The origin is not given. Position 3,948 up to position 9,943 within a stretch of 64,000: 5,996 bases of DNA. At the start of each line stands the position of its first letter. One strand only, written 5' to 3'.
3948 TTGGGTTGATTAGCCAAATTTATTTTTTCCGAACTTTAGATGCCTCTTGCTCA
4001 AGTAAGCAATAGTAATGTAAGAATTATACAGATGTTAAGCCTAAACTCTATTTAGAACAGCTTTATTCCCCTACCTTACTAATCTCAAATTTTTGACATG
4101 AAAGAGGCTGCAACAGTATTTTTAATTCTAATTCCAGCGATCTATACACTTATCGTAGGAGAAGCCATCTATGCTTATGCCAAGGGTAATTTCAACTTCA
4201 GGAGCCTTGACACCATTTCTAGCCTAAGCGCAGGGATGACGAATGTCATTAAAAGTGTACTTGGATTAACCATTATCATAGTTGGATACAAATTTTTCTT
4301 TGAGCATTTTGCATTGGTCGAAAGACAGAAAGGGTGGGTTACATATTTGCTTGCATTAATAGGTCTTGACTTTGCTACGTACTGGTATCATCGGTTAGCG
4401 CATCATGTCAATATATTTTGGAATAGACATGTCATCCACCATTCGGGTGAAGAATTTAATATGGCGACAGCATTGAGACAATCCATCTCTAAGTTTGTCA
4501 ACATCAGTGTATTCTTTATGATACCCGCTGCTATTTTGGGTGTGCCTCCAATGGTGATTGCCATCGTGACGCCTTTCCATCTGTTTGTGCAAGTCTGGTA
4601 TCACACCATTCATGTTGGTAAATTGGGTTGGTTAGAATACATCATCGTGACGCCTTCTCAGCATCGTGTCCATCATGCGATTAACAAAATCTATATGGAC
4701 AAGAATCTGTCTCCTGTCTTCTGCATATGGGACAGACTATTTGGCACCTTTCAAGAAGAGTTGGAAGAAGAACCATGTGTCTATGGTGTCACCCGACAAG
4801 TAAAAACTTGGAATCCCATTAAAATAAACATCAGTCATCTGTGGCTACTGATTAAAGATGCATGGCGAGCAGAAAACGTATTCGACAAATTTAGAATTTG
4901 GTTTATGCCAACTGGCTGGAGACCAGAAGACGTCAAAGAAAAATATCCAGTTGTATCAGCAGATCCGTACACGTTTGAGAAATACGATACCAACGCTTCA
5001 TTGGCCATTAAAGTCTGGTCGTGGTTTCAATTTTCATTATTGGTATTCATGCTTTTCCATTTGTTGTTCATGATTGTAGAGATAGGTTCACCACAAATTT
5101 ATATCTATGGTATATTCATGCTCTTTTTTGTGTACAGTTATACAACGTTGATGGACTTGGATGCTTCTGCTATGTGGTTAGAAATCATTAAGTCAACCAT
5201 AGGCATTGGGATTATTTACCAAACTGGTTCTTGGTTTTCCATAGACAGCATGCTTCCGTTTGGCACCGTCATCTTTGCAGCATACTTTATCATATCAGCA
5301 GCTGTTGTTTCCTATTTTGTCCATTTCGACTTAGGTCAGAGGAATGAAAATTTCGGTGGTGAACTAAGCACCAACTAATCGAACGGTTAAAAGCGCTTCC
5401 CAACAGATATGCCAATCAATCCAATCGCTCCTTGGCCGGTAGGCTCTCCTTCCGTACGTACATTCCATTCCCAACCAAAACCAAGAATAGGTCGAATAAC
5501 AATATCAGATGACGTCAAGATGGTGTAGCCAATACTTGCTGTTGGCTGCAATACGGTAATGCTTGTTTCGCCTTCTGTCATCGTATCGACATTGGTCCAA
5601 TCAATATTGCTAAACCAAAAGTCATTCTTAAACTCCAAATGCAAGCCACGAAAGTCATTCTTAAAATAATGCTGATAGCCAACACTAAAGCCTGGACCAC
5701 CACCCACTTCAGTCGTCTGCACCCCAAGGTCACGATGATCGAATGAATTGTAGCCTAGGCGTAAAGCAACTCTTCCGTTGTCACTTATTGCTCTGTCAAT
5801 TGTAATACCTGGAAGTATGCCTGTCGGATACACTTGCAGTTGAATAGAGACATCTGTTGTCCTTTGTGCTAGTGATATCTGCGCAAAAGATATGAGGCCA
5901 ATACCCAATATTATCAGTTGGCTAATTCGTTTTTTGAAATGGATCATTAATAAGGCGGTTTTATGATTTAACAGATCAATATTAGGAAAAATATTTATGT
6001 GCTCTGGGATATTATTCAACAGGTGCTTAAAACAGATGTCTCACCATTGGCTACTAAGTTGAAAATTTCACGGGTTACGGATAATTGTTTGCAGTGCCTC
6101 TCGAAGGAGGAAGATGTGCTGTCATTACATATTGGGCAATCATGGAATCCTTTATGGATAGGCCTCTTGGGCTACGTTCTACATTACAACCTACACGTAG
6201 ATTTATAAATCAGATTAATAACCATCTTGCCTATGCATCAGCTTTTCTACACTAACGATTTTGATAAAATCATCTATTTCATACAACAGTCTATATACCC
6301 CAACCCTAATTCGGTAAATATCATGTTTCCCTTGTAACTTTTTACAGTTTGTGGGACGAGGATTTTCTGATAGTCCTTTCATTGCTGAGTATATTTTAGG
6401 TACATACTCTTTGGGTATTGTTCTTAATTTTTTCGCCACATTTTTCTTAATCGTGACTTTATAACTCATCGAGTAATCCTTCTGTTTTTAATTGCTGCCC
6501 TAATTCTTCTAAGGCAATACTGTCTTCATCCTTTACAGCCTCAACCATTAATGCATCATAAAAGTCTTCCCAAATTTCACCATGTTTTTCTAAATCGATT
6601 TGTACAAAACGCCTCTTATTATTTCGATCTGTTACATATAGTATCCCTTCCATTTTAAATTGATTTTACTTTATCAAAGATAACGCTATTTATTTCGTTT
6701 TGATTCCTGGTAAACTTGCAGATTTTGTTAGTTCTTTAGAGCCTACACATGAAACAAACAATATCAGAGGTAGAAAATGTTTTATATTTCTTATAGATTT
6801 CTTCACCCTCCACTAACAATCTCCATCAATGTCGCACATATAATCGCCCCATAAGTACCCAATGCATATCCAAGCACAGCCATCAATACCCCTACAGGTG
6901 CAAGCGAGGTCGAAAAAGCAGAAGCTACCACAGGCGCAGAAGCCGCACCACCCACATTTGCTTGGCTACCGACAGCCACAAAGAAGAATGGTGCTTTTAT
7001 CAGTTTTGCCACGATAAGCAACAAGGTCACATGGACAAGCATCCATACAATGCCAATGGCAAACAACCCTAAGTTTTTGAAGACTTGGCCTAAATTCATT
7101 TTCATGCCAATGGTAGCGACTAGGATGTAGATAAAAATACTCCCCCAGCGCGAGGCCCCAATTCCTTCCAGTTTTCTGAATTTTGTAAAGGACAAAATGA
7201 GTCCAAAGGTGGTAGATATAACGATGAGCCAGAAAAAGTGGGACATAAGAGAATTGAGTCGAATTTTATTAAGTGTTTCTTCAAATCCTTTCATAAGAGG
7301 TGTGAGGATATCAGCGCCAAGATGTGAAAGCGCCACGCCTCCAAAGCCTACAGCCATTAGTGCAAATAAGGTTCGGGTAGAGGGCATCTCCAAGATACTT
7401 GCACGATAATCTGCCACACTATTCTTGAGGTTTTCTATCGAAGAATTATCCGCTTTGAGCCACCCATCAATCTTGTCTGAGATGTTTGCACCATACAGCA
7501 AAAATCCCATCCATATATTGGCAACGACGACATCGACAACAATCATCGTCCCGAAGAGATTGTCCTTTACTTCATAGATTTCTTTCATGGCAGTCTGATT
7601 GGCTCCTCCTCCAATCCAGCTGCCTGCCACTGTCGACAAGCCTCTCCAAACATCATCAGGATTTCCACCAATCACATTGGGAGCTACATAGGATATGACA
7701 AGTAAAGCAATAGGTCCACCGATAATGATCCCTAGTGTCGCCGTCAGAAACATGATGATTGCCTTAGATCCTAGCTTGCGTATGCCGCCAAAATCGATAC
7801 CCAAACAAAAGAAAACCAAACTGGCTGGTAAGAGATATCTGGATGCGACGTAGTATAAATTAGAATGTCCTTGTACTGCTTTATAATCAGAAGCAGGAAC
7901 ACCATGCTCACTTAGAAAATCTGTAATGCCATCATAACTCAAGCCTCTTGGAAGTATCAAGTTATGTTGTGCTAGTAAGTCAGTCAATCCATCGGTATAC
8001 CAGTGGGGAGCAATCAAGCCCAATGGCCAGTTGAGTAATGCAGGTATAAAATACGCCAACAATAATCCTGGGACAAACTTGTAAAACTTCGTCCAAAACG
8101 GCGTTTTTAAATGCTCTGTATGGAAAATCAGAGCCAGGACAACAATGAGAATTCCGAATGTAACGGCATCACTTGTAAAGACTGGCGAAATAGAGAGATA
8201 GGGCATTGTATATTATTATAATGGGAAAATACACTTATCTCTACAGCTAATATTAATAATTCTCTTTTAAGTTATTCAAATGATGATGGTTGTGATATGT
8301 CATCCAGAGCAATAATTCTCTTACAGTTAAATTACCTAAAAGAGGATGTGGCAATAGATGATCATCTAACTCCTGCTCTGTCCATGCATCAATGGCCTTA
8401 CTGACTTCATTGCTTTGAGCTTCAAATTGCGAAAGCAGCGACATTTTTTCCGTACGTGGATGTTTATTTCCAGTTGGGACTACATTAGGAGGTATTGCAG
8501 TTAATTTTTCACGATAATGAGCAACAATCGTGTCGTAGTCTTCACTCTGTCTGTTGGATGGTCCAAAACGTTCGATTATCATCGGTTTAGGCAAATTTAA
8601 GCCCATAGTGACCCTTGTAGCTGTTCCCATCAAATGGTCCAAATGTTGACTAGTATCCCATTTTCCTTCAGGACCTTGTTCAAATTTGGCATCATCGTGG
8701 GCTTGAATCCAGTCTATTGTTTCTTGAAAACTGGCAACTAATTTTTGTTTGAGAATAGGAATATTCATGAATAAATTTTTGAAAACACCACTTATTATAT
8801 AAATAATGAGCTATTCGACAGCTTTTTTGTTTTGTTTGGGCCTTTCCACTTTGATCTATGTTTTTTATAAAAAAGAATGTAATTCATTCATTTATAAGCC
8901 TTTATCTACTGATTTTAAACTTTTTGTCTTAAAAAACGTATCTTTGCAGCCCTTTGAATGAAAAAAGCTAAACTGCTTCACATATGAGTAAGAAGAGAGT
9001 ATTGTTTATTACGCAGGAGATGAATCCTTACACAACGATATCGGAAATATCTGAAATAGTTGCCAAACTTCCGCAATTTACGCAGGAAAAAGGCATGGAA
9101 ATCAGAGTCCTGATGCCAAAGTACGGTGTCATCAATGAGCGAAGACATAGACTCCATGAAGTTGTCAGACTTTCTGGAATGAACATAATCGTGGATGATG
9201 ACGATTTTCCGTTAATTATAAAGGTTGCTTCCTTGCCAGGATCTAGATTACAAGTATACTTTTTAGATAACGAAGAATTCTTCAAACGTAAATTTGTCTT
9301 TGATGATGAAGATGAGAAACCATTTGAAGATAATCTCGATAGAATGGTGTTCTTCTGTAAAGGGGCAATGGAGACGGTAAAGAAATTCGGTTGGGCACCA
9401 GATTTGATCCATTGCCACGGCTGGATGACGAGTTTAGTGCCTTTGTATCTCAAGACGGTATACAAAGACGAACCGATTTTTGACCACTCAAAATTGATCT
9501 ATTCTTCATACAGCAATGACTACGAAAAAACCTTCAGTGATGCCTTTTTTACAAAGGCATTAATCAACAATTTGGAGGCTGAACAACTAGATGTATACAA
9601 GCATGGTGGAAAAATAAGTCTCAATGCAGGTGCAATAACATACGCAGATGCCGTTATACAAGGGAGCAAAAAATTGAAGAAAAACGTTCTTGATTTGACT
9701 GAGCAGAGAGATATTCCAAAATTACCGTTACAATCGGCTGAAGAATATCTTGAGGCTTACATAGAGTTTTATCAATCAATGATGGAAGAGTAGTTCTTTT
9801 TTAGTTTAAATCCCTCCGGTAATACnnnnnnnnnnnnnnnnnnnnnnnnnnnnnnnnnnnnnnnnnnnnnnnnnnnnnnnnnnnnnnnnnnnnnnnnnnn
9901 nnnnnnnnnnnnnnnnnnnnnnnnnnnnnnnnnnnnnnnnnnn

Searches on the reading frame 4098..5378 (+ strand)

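Call 78: search_protein_families(library=pfam, proteins=[window:4098-5378:+], max_evalue=0.00001)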
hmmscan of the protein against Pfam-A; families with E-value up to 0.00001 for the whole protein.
window:4098-5378:+ (426 aa): 1 family
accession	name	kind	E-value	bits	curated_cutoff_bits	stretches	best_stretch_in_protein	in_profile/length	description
PF04116.19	FA_hydroxylase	-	1.3e-27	97.2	31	1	84-217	2-132/132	Fatty acid hydroxylase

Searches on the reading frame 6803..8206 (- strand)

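Call 78: search_protein_families(library=pfam, proteins=[window:6803-8206:-], max_evalue=0.00001)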
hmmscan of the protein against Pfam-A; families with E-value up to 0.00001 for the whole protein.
window:6803-8206:- (467 aa): 1 family
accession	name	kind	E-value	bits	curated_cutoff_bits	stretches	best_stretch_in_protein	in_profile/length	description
PF05684.17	DUF819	-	2.2e-74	251.2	27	1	114-461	49-376/379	Protein of unknown function (DUF819)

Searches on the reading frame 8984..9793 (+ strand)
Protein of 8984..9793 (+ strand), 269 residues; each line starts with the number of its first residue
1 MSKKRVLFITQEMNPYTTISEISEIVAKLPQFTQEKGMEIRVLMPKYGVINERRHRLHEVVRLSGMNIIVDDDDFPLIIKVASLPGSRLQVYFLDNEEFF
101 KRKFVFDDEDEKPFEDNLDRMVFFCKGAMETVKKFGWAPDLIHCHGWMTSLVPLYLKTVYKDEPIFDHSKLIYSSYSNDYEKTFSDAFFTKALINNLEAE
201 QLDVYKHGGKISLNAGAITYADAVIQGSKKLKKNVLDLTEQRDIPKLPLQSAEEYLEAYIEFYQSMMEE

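Call 79: search_protein_families(library=pfam, proteins=[window:8984-9793:+], max_evalue=0.00001)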
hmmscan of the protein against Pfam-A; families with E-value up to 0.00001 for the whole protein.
window:8984-9793:+ (269 aa): 1 family
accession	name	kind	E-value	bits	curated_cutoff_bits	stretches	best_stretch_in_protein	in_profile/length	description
PF08323.17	Glyco_transf_5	-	4e-54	184.3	22.7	1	5-237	1-226/239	Starch synthase catalytic domain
